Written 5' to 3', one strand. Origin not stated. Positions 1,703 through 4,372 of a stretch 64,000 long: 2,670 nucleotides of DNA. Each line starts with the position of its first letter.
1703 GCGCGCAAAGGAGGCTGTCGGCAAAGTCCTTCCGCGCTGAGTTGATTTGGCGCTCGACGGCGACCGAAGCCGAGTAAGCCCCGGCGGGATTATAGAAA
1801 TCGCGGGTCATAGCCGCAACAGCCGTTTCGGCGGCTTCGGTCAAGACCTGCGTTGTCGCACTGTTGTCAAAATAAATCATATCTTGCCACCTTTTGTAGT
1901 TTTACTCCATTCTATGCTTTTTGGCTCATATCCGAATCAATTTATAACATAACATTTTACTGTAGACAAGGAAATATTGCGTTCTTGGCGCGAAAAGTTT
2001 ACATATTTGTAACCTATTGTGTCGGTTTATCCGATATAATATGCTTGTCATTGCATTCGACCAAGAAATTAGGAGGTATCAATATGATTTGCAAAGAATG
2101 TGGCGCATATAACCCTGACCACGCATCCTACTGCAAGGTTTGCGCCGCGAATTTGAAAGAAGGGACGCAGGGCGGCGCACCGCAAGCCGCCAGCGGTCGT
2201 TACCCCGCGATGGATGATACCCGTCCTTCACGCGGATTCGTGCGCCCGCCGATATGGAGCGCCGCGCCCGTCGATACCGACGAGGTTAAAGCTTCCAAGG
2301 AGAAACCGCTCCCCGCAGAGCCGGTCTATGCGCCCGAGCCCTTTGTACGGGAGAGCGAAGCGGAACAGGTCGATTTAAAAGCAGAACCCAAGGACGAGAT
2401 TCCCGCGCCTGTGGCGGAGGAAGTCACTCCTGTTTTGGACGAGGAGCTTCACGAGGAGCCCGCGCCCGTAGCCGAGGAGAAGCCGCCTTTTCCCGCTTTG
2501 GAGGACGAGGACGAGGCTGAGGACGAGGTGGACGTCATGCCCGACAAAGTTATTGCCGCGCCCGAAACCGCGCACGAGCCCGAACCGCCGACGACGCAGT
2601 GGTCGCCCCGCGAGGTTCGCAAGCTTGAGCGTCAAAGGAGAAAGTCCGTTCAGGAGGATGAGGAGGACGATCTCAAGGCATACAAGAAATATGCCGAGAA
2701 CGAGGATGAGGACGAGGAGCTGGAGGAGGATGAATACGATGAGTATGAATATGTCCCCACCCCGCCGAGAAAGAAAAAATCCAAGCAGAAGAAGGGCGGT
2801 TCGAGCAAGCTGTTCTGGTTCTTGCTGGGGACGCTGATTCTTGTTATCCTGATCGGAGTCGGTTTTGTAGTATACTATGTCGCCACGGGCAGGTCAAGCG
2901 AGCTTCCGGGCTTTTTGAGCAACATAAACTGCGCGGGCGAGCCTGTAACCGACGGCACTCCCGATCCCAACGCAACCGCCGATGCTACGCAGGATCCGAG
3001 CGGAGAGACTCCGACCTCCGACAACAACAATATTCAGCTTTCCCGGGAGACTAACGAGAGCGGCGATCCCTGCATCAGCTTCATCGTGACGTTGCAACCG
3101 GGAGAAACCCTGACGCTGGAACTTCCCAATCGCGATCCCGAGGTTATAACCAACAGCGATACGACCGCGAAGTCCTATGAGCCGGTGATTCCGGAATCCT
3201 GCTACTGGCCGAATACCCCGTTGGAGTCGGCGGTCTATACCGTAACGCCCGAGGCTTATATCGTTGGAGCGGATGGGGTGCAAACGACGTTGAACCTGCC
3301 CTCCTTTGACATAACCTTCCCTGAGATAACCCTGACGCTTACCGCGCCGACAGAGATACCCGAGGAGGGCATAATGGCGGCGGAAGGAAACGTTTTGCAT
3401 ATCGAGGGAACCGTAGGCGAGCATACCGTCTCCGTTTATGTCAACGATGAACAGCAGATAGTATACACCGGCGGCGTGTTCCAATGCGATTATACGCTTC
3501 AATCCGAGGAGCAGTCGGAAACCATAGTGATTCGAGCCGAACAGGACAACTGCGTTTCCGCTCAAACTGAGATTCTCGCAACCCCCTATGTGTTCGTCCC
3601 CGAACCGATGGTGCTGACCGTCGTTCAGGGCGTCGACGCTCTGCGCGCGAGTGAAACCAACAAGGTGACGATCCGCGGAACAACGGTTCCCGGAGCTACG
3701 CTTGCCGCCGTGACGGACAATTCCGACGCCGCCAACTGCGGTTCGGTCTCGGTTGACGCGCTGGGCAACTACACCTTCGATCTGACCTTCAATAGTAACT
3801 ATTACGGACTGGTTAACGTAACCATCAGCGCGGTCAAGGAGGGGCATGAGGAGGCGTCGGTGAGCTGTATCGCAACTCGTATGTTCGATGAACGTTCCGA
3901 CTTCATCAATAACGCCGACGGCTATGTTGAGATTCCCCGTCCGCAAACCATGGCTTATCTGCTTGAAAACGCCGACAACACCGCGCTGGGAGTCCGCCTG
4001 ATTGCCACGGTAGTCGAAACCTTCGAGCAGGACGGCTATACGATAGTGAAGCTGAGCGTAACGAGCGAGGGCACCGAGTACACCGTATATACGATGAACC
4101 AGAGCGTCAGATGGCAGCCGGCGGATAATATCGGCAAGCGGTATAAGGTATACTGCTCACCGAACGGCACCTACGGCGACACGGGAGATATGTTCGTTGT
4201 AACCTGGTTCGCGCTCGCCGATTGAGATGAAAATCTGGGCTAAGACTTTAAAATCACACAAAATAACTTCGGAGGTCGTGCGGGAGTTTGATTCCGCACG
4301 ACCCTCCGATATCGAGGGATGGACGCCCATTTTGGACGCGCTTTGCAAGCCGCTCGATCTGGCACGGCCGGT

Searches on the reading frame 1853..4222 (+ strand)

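Call 9: search_protein_families(library=pfam, proteins=[window:1853-4222:+], max_evalue=0.001)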
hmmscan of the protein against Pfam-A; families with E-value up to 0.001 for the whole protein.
window:1853-4222:+ (790 aa): 2 families
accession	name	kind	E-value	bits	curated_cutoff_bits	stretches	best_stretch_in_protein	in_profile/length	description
PF13240.11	Zn_Ribbon_1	-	0.00063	19.9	25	0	80-100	2-22/23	zinc-ribbon domain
PF24463.1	DUF7577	-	0.00098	19.1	28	0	80-101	5-26/27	Domain of unknown function (DUF7577)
